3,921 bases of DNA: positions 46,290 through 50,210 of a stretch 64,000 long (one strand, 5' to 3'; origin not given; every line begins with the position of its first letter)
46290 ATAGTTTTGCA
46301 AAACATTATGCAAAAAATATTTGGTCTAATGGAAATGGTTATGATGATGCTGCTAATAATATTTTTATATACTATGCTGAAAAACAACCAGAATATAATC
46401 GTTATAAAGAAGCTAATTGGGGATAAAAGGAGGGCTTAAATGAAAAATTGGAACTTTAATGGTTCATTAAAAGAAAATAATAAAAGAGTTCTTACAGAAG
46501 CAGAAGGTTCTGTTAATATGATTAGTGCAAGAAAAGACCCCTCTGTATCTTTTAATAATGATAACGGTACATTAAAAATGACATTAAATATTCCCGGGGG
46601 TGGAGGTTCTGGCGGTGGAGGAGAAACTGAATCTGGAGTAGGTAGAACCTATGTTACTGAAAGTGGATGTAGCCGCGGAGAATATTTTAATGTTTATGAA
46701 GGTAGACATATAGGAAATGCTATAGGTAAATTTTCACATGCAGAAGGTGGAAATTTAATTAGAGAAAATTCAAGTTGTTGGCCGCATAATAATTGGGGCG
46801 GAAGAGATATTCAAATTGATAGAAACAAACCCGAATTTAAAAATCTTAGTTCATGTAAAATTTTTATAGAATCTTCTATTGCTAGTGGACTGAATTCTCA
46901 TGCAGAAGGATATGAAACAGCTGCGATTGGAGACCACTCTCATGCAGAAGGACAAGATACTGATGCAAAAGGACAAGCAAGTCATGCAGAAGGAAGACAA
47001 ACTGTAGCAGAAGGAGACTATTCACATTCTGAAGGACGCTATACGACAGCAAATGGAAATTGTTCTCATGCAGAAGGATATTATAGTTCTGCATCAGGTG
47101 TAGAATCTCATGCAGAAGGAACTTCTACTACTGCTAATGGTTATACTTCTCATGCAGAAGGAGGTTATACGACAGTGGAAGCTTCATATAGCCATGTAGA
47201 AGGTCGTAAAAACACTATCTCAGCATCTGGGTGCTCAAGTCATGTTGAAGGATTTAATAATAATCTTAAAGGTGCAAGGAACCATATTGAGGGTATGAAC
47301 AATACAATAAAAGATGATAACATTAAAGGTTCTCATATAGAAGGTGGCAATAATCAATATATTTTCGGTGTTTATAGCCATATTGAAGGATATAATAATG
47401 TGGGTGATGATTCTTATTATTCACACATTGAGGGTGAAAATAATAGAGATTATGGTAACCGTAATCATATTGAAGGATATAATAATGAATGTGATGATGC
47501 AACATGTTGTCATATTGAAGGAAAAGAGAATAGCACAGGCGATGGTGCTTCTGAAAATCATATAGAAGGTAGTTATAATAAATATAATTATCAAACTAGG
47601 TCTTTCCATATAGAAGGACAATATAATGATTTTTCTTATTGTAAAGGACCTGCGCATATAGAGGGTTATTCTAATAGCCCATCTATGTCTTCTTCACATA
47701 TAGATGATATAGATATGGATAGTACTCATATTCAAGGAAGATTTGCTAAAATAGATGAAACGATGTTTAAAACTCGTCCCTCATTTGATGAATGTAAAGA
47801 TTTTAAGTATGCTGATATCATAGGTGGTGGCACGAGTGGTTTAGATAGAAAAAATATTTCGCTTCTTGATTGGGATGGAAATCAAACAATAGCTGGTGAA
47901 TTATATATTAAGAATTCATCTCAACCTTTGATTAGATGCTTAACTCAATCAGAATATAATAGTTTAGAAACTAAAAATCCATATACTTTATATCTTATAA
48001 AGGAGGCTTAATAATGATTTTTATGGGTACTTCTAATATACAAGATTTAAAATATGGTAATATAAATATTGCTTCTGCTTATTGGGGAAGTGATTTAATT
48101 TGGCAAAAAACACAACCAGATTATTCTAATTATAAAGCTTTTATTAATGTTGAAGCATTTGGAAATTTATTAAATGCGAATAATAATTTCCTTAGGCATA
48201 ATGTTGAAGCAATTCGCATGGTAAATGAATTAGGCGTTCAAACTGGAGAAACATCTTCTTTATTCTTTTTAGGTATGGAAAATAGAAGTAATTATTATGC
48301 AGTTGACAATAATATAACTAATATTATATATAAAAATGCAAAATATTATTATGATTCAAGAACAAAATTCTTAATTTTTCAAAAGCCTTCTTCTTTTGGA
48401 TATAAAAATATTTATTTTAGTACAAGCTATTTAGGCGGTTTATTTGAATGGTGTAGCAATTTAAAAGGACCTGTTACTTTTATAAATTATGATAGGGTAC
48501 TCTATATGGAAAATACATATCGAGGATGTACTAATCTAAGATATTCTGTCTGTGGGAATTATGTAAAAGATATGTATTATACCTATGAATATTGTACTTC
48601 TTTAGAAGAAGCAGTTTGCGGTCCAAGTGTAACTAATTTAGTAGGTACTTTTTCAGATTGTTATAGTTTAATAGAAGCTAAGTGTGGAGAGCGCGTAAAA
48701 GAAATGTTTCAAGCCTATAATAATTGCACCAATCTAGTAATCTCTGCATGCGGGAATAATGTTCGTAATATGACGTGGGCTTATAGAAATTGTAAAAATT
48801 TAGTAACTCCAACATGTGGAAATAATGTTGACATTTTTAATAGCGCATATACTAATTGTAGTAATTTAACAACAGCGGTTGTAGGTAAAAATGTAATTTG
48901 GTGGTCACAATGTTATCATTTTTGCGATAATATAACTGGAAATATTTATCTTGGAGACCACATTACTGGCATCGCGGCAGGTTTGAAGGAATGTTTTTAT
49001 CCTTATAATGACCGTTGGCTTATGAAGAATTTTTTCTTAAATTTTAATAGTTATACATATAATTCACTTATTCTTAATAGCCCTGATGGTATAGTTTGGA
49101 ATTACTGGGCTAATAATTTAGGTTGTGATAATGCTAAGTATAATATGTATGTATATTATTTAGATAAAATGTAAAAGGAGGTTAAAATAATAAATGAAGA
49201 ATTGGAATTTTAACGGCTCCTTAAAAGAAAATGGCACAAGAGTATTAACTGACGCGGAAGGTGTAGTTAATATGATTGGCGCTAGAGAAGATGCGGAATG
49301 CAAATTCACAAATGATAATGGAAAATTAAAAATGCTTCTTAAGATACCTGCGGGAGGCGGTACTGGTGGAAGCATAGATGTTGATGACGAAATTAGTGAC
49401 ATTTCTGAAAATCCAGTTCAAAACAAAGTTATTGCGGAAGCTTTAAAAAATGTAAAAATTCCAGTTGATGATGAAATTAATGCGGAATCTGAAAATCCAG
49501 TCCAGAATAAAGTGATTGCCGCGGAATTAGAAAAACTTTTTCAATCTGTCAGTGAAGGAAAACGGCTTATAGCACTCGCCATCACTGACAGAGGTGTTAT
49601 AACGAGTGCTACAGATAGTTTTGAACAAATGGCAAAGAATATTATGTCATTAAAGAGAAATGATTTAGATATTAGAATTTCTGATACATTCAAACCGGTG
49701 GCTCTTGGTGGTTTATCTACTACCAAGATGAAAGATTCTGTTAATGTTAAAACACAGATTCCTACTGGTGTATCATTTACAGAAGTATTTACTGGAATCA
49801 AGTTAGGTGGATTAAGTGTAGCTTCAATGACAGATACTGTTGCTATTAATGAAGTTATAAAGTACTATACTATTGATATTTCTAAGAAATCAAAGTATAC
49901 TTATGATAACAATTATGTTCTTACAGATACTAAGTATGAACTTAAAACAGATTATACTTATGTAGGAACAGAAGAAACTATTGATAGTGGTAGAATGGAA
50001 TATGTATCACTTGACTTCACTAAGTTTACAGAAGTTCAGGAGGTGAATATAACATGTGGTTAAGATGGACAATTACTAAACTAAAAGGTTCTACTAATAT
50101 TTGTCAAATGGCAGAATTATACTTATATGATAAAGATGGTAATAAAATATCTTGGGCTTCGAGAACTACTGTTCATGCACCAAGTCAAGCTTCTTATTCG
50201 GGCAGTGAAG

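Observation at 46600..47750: About 25 tandem 13-residue His-containing repeats (xSHAEG / SHIEG) in a tail fibre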

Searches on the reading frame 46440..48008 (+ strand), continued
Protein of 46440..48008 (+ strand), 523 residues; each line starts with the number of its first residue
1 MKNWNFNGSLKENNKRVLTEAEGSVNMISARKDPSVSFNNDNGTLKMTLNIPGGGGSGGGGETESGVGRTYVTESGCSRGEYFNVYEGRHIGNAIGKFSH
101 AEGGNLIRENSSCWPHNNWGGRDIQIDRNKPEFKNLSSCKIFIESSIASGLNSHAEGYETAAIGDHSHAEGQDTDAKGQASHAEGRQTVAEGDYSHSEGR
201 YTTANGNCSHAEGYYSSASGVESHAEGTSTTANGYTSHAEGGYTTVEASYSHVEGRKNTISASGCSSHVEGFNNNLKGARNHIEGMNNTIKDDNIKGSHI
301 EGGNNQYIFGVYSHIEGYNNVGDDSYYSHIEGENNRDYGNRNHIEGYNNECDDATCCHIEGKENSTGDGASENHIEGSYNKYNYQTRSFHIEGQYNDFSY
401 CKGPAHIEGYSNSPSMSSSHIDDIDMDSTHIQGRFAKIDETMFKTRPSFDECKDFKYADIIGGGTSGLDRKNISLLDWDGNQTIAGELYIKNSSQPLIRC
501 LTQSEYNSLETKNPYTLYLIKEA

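Call 28: fold_search(model_id=the predicted structure, library=pdb)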
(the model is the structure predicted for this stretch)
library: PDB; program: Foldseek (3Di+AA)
matches with E <= 10: 51; with E <= 0.001: 0
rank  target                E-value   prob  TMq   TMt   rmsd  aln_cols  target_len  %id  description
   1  6nw9_C                2.8e-02  0.14  0.12  0.11  15.6       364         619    9  CRYSTAL STRUCTURE OF A TAILSPIKE PROTEIN 3 (TSP3, ORF212) FROM ESCHERICHIA COLI O157:H7 BACTERIOPHAGE CBA120 (released 2019-06-05)
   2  5w6f_A                7.9e-02  0.12  0.13  0.11  15.7       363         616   11  Crystal structure of Bacteriophage CBA120 tailspike protein 3 (TSP3, orf212) (released 2018-10-24)
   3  3wwg_B                1.5e-01  0.07  0.11  0.10  16.0       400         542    9  Crystal structure of the N-glycan-deficient variant N448A of isopullulanase complexed with isopanose (released 2014-11-12)
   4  9ozl_D                1.6e-01  0.07  0.11  0.13  16.1       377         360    9  Crystal structure of the polysaccharide lyase RbmB from Vibrio cholerae (released 2026-03-11)
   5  4xn3_A                2.0e-01  0.06  0.11  0.10  15.9       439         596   10  Tailspike protein mutant E372A of E. coli bacteriophage HK620 in complex with hexasaccharide (released 2016-01-27)
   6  2xc1_A                2.2e-01  0.06  0.11  0.10  17.8       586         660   10  Full-length Tailspike Protein Mutant Y108W of Bacteriophage P22 (released 2011-05-04)
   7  7akv_G                3.7e-01  0.08  0.13  0.15  14.5       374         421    9  The cryo-EM structure of the Vag8-C1 inhibitor complex (released 2021-06-16)
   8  6kve                  4.3e-01  0.05  0.12  0.15  15.9       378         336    7  Crystal structure of a GH28 endo-polygalacturonase from Talaromyces leycettanus JCM 12802 (released 2020-09-09)
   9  3wwg_A                4.3e-01  0.04  0.10  0.10  17.2       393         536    8  Crystal structure of the N-glycan-deficient variant N448A of isopullulanase complexed with isopanose (released 2014-11-12)
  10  6nw9_B                4.5e-01  0.03  0.08  0.08  16.5       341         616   11  CRYSTAL STRUCTURE OF A TAILSPIKE PROTEIN 3 (TSP3, ORF212) FROM ESCHERICHIA COLI O157:H7 BACTERIOPHAGE CBA120 (released 2019-06-05)
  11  9ozl_A                6.4e-01  0.02  0.08  0.11  16.4       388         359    7  Crystal structure of the polysaccharide lyase RbmB from Vibrio cholerae (released 2026-03-11)
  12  8hsn_A                6.4e-01  0.02  0.08  0.10  19.6       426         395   10  Crystal structure of DFA I-forming Inulin Lyase from Streptomyces peucetius subsp. caesius ATCC 27952 (released 2023-12-27)
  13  7chu_A                7.0e-01  0.03  0.09  0.09  16.3       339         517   12  Geobacillus virus E2 - ORF18 (released 2021-04-14)
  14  6gvp_A                8.1e-01  0.03  0.11  0.10  15.5       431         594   10  TAILSPIKE PROTEIN MUTANT E372Q (DELTA N471/S472) OF E. COLI BACTERIOPHAGE HK620 IN COMPLEX WITH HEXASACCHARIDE (released 2018-07-11)
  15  9ozl_B                9.9e-01  0.05  0.13  0.17  14.0       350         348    8  Crystal structure of the polysaccharide lyase RbmB from Vibrio cholerae (released 2026-03-11)
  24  6w4q_F                3.2e+00  0.01  0.09  0.08  16.3       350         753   11  Crystal structure of full-length tailspike protein 2 (TSP2, ORF211) ) from Escherichia coli O157:H7 bacteriophage CAB1 (released 2021-01-20)
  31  4oj5_A                5.7e+00  0.02  0.17  0.13  13.3       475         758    6  Crystal Structure of a Putative Tailspike Protein (TSP1, orf210) from Escherichia coli O157:H7 Bacteriohage CBA120 (released 2014-03-26)
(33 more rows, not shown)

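Call 36: find_encoding_contigs(protein=P0012, flank=6000, max_places=2)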
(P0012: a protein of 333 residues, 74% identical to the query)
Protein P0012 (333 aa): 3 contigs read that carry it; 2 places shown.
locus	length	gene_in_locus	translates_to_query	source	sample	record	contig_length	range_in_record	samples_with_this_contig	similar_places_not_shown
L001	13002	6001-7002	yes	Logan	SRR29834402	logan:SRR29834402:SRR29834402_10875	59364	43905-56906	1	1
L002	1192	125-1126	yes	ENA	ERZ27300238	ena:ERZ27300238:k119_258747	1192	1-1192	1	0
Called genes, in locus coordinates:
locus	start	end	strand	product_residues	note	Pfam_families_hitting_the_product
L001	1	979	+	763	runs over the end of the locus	PF16467:DUF5048 (faint)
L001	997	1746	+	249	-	-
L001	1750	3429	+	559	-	-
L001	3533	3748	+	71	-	-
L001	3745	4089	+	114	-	-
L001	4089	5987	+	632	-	-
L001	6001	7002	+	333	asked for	PF24243:Phage_tail_C (weak)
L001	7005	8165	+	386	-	PF13306:LRR_5 (faint)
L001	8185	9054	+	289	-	-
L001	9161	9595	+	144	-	-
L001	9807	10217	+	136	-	-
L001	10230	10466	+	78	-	-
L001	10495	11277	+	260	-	-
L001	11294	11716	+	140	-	-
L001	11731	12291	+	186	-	-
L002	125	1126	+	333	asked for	PF24243:Phage_tail_C (weak)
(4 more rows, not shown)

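Call 39: find_encoding_contigs(protein=P0001, flank=3000, max_places=8)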
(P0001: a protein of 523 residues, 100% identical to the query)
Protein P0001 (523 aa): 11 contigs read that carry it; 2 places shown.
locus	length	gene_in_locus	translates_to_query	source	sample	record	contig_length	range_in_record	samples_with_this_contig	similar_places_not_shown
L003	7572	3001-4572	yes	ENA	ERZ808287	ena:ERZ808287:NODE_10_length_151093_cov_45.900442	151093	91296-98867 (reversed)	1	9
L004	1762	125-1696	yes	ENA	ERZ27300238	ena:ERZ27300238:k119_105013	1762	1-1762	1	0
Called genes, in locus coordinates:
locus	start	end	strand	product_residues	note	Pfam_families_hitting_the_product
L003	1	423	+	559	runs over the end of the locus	-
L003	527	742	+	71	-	-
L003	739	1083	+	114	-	-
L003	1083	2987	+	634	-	-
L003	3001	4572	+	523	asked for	PF24243:Phage_tail_C (weak)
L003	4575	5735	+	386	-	PF13306:LRR_5 (faint)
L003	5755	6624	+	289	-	-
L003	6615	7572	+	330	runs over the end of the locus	PF00754:F5_F8_type_C (weak)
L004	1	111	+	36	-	?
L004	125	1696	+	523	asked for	PF24243:Phage_tail_C (weak)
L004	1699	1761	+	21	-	?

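Call 43: find_related_loci(query=A1, collection=genome_contigs, flank=3000)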
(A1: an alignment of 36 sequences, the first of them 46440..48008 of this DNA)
Query A1 (523 aa) in genome_contigs; peptide patterns used: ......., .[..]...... (x = any residue, [..] = any of these).
78 stretches matched a pattern, but none encodes a relative of the query by tblastn (E <= 1e-3).

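Call 46: search_protein_families(library=ncbifam, proteins=[window:46440-48008:+], max_evalue=0.01)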
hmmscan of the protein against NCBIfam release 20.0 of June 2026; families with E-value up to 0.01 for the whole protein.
window:46440-48008:+ (523 aa): 1 family
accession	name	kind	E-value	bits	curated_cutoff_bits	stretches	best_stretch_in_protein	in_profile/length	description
NF040983.1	BimA_second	exception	0.00093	18.2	600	1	145-195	207-257/381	trimeric autotransporter actin-nucleating factor BimA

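Call 47: search_protein_families(library=pfam, proteins=[P0024, P0036, P0038], max_evalue=0.01)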
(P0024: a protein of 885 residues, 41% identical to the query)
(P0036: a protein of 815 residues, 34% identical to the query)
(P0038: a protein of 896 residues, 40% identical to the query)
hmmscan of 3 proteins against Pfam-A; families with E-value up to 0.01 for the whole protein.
P0024 (885 aa): 2 families
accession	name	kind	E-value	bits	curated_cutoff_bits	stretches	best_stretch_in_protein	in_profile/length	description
PF13884.11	Peptidase_S74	-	7.1e-16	58.7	22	1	686-742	1-58/58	Chaperone of endosialidase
PF05658.19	YadA_head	-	2.2e-13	50.6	25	1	363-388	2-27/27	YadA head domain repeat (2 copies)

P0036 (815 aa): 2 families
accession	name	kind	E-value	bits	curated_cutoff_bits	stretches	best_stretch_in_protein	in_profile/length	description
PF11962.13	Peptidase_G2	-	5e-50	170.4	25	1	624-805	31-210/228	Peptidase_G2, IMC autoproteolytic cleavage domain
PF05658.19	YadA_head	-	3.8e-13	49.8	25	0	481-507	1-27/27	YadA head domain repeat (2 copies)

P0038 (896 aa): 1 family
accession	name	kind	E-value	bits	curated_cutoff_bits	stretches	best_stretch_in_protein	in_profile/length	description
PF05658.19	YadA_head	-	5.6e-05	23.8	25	1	214-240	1-27/27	YadA head domain repeat (2 copies)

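Call 55: find_encoding_contigs(protein=P0026, flank=4000, max_places=1)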
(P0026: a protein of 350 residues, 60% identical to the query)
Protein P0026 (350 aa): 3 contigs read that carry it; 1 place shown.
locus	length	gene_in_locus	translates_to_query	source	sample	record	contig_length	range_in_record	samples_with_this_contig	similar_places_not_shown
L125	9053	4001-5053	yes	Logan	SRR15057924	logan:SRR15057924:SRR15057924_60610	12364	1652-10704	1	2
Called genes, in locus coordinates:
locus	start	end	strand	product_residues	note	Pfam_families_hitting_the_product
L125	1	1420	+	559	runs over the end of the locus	-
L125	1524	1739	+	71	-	-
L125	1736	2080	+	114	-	-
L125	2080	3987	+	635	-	-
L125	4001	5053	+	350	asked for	PF24243:Phage_tail_C (weak)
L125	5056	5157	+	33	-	-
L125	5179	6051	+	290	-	-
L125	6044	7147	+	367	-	-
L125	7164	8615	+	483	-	-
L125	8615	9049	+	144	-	-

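Call 56: find_encoding_contigs(protein=P0009, flank=4000, max_places=1)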
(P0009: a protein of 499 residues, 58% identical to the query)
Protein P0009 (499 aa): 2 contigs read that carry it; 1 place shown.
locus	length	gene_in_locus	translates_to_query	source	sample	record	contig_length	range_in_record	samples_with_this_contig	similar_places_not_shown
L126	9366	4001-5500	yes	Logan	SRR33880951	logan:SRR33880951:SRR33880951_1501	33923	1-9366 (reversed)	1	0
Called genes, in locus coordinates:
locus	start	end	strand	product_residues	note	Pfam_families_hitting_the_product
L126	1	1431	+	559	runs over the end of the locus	-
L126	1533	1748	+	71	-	-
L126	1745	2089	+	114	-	-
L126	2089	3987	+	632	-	-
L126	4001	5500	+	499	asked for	PF24243:Phage_tail_C (weak)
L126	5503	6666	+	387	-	-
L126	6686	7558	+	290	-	-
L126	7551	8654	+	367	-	-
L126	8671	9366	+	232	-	?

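Call 65: fold_search(model_id=the predicted structure, library=viral)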
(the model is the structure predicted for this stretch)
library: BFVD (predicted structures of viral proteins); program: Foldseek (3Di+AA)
matches with E <= 10: 175; with E <= 0.001: 3
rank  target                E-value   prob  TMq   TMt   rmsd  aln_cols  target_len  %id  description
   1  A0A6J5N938            1.2e-04  1.00  0.23  0.10  22.5       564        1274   18  Trimeric autotransporter adhesin YadA-like head domain-containing protein [uncultured Caudovirales phage]
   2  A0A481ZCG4            1.5e-04  1.00  0.31  0.15   9.5       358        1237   27  Collagen triple helix repeat protein [Pithovirus LCPAC404]
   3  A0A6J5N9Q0            7.2e-04  1.00  0.27  0.11   9.0       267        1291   31  LbR_YadA-like domain containing protein [uncultured Caudovirales phage]
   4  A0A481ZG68            2.2e-03  1.00  0.23  0.19  20.4       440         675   19  Trimeric autotransporter adhesin YadA-like head domain-containing protein [Pithovirus LCPAC406]
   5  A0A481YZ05            4.3e-03  1.00  0.21  0.25   9.7       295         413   27  Uncharacterized protein [Mimivirus LCMiAC01]
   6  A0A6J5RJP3            5.8e-03  0.99  0.22  0.13  13.3       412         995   17  Uncharacterized protein [uncultured Caudovirales phage]
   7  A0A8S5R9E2            2.8e-02  0.30  0.14  0.09  17.8       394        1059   12  Uncharacterized protein [virus sp. cti5L29]
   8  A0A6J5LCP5            5.2e-02  0.94  0.26  0.14  10.7       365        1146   19  Uncharacterized protein [uncultured Caudovirales phage]
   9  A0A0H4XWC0            8.0e-02  0.28  0.23  0.24  17.1       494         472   10  Uncharacterized protein [Salmon gill poxvirus]
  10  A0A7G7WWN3            9.3e-02  0.10  0.13  0.12  22.9       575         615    9  (no name in the UniProt tables at hand)
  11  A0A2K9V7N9            9.7e-02  0.93  0.33  0.17   8.1       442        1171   12  Collagen 7 (Fragment) [Bandra megavirus]
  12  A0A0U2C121            1.0e-01  0.63  0.21  0.29  11.9       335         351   15  Uncharacterized protein [Paracoccus phage Shpa]
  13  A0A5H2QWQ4            1.0e-01  0.18  0.17  0.14  13.4       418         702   10  (no name in the UniProt tables at hand)
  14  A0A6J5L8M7            1.4e-01  0.28  0.18  0.14  23.5       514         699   12  Uncharacterized protein [uncultured Caudovirales phage]
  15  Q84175                2.0e-01  0.04  0.07  0.11  16.2       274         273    9  Early-expressed protein 1 [Bracoviriform congregatae]
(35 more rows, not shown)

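Call 66: get_annotated_region(hit=H7, flank=3000)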
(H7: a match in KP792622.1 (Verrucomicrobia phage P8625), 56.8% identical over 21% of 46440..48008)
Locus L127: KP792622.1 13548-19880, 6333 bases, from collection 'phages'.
description: Verrucomicrobia phage P8625, complete genome.
organism: Verrucomicrobia phage P8625 (NCBI taxid 1636271)
taxonomy: Viruses; Duplodnaviria; Heunggongvirae; Uroviricota; Caudoviricetes
host: Puniceicoccales sp. IMCC8625; source: -; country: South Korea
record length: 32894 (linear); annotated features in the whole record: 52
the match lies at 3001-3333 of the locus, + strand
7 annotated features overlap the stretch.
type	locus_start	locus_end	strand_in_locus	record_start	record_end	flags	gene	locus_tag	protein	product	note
CDS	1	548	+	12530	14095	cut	-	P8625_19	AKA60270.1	hypothetical protein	-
CDS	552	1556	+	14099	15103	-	-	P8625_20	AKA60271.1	hypothetical protein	-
CDS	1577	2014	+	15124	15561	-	-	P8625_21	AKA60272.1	hypothetical protein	-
CDS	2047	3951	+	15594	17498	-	-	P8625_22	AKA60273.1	tail fiber protein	-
CDS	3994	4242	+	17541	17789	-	-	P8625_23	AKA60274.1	hypothetical protein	-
CDS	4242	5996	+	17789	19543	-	-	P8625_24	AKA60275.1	hypothetical protein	containing voncanavalin A-like lectin/glucanases superfamily; cl0010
CDS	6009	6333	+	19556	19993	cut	-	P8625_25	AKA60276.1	hypothetical protein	-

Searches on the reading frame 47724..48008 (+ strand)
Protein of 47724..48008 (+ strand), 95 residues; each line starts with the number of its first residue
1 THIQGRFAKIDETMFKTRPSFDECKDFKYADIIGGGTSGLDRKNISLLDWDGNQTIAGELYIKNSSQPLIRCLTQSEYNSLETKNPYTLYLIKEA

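Call 51: search_solved_structures(query=window:47724-48008:+, max_evalue=10, show_alignments=3)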
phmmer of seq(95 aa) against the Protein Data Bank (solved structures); distinct sequences matched with E-value up to 10: 1.
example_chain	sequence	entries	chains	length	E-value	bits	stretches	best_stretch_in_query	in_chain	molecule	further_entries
6v8i_BN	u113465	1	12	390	0.03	17.9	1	57-93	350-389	Fiber Upper, gp68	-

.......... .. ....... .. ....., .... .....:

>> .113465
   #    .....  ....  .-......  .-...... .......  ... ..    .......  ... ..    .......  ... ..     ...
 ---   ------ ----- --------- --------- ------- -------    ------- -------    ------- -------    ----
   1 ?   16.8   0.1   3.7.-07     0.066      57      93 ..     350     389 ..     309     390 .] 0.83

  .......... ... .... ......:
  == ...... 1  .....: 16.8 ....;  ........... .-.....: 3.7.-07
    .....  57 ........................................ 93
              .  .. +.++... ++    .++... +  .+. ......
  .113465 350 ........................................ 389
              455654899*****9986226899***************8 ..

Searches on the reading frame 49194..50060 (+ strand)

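Call 3: search_protein_families(library=pfam, proteins=[window:49194-50060:+], max_evalue=0.1)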
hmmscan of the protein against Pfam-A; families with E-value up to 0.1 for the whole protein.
window:49194-50060:+ (289 aa): 1 family
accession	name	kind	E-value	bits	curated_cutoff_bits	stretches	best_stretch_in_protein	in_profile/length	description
PF12645.13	HTH_16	-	0.0096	16.5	22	1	210-252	7-55/65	Helix-turn-helix domain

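Call 11: search_protein_families(library=phrogs, proteins=[window:49194-50060:+], max_evalue=0.001)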
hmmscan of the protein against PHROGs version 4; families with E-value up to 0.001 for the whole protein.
window:49194-50060:+ (289 aa): 3 families
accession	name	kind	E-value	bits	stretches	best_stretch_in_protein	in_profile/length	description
phrog_26419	-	tail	6.5e-07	29.2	1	105-159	349-402/567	tail fiber protein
phrog_35286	-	unknown function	1e-06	28.5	1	108-155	366-413/750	-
phrog_17334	-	unknown function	0.00093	19.3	0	111-154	115-158/279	-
